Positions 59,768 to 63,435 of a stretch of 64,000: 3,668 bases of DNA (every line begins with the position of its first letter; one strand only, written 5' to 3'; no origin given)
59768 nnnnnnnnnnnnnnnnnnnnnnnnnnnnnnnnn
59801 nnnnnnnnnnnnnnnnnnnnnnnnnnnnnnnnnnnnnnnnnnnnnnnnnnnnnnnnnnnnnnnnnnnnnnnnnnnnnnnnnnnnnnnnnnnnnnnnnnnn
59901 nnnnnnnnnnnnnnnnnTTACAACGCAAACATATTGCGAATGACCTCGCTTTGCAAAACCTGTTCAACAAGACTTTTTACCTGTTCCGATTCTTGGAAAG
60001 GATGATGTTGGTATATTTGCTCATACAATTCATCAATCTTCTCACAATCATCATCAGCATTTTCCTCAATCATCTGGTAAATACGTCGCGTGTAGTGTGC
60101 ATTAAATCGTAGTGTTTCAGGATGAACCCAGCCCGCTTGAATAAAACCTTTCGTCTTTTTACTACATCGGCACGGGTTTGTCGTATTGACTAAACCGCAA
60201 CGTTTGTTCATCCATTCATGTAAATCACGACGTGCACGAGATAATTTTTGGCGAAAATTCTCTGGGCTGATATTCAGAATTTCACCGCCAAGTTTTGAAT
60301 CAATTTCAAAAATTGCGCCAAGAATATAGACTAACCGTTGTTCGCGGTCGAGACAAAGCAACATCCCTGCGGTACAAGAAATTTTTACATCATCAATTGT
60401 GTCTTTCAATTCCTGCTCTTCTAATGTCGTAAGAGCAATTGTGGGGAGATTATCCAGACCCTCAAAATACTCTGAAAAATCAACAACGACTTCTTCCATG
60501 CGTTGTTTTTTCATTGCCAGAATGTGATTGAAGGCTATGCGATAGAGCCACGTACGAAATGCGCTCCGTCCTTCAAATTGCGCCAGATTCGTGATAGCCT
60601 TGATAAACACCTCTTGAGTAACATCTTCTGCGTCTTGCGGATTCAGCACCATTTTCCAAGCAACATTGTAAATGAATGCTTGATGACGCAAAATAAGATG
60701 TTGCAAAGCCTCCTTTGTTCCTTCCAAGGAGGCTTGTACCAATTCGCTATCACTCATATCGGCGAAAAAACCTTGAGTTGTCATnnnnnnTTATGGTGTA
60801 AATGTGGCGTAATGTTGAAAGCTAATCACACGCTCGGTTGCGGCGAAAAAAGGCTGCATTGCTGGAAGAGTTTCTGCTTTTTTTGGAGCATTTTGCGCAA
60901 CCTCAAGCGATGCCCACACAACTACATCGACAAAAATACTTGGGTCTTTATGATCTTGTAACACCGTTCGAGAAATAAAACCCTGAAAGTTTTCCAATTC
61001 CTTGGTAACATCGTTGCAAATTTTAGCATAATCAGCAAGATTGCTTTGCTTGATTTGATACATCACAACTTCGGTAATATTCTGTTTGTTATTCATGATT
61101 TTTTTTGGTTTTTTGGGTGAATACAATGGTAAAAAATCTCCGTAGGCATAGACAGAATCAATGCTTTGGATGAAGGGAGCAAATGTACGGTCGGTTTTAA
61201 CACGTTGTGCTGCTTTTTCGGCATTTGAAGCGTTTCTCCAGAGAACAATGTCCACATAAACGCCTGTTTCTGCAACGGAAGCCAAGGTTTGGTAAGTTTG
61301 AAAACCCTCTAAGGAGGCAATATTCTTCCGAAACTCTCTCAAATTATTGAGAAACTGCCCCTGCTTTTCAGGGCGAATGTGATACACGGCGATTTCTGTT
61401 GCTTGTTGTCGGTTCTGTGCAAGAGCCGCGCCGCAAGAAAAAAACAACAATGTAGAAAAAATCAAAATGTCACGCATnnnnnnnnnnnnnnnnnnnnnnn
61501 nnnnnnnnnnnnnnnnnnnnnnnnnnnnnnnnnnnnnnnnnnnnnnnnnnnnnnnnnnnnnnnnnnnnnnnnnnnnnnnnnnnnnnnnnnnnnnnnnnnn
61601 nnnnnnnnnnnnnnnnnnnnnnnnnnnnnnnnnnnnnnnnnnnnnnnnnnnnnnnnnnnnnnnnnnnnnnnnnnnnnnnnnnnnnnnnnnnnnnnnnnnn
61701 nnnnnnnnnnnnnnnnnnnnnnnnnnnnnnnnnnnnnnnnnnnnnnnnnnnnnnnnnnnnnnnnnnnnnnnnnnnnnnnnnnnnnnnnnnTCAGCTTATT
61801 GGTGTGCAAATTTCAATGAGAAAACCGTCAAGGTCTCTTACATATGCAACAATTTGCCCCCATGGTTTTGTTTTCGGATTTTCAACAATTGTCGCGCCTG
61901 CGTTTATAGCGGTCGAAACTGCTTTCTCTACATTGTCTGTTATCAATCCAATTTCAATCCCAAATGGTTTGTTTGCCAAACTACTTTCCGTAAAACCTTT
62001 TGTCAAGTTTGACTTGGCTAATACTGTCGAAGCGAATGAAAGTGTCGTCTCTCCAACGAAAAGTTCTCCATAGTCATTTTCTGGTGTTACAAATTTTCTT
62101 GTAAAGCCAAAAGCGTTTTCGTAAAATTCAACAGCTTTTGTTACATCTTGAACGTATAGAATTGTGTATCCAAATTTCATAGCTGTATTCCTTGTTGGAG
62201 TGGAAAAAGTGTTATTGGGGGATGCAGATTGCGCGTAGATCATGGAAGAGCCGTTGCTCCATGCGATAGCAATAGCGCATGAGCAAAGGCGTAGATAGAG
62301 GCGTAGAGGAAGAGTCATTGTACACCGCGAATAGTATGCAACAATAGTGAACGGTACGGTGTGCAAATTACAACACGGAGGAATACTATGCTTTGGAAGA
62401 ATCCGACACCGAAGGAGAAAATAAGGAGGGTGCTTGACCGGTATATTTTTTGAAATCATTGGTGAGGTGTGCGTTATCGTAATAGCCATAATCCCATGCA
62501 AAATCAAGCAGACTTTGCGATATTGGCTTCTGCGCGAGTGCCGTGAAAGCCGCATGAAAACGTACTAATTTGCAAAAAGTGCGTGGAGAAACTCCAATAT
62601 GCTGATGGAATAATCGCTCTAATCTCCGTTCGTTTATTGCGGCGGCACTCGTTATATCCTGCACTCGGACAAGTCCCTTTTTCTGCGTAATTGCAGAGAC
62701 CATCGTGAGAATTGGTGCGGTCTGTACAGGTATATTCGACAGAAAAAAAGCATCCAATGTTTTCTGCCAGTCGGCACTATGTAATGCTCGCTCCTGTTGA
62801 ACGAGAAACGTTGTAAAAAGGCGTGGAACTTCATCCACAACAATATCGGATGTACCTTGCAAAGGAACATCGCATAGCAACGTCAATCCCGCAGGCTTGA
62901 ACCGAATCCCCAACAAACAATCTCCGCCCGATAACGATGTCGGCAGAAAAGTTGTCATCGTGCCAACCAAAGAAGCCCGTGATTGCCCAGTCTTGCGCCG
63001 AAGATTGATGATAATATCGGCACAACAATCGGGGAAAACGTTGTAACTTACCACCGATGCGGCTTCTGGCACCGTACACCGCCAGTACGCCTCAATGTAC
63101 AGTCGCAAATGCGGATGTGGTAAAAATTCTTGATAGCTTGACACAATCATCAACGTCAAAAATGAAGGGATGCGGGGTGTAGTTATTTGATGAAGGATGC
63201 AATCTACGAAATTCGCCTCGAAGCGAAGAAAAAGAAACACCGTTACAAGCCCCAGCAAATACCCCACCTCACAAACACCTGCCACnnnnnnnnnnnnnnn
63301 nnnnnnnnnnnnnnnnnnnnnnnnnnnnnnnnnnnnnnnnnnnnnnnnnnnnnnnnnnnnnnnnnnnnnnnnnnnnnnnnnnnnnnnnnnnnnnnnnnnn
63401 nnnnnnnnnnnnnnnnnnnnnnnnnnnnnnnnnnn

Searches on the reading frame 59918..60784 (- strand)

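Call 87: search_protein_families(library=pfam, proteins=[window:59918-60784:-], max_evalue=0.0001)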
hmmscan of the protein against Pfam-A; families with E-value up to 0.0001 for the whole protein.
window:59918-60784:- (288 aa): 1 family
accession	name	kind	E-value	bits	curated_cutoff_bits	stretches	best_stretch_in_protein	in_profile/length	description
PF04542.20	Sigma70_r2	-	3e-16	59.4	24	1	30-92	1-65/71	Sigma-70 region 2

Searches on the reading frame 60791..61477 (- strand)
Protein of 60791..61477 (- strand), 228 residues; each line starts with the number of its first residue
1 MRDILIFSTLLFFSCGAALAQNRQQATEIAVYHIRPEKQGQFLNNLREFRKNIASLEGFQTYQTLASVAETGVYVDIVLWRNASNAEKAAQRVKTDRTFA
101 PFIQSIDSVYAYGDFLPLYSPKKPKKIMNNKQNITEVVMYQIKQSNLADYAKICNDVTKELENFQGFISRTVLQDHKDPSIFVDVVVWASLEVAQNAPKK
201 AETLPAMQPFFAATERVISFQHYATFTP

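Call 87: search_protein_families(library=pfam, proteins=[window:60791-61477:-], max_evalue=0.0001)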
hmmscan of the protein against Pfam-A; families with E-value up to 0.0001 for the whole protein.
window:60791-61477:- (228 aa): 1 family
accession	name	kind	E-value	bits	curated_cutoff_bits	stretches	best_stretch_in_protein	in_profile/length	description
PF03992.22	ABM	-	7.1e-14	52.2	23.1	2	28-87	4-64/78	Antibiotic biosynthesis monooxygenase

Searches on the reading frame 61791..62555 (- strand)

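Call 87: search_protein_families(library=pfam, proteins=[window:61791-62555:-], max_evalue=0.0001)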
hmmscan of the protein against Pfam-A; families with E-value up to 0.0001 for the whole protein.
window:61791-62555:- (254 aa): 2 families
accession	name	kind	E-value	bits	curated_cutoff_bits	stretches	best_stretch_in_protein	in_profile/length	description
PF00903.31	Glyoxalase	-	3.3e-14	53.7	20.6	1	128-249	2-121/121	Glyoxalase/Bleomycin resistance protein/Dioxygenase superfamily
PF12681.13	Glyoxalase_2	-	1.9e-11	44.4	30.1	1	128-253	1-117/118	Glyoxalase-like domain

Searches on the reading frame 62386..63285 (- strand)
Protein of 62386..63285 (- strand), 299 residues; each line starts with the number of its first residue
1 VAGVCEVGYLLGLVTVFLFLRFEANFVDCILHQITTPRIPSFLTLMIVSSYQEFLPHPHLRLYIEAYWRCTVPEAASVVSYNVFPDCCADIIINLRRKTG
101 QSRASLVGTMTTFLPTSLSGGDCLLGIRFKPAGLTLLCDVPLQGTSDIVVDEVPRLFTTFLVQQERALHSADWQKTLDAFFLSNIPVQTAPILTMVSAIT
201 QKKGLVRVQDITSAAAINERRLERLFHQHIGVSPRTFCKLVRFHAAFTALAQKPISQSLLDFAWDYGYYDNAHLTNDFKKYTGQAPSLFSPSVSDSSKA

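Call 87: search_protein_families(library=pfam, proteins=[window:62386-63285:-], max_evalue=0.0001)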
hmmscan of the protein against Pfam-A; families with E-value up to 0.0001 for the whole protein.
window:62386-63285:- (299 aa): 3 families
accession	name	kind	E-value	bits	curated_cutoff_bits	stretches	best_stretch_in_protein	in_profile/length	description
PF20240.3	DUF6597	-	8.2e-18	64.8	27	1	52-147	1-99/103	Domain of unknown function (DUF6597)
PF12833.13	HTH_18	-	5.2e-15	55.9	33.6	1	213-288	3-76/80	Helix-turn-helix domain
PF00165.29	HTH_AraC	-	2.9e-07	30.9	26.6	0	257-289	9-40/42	Bacterial regulatory helix-turn-helix proteins, AraC family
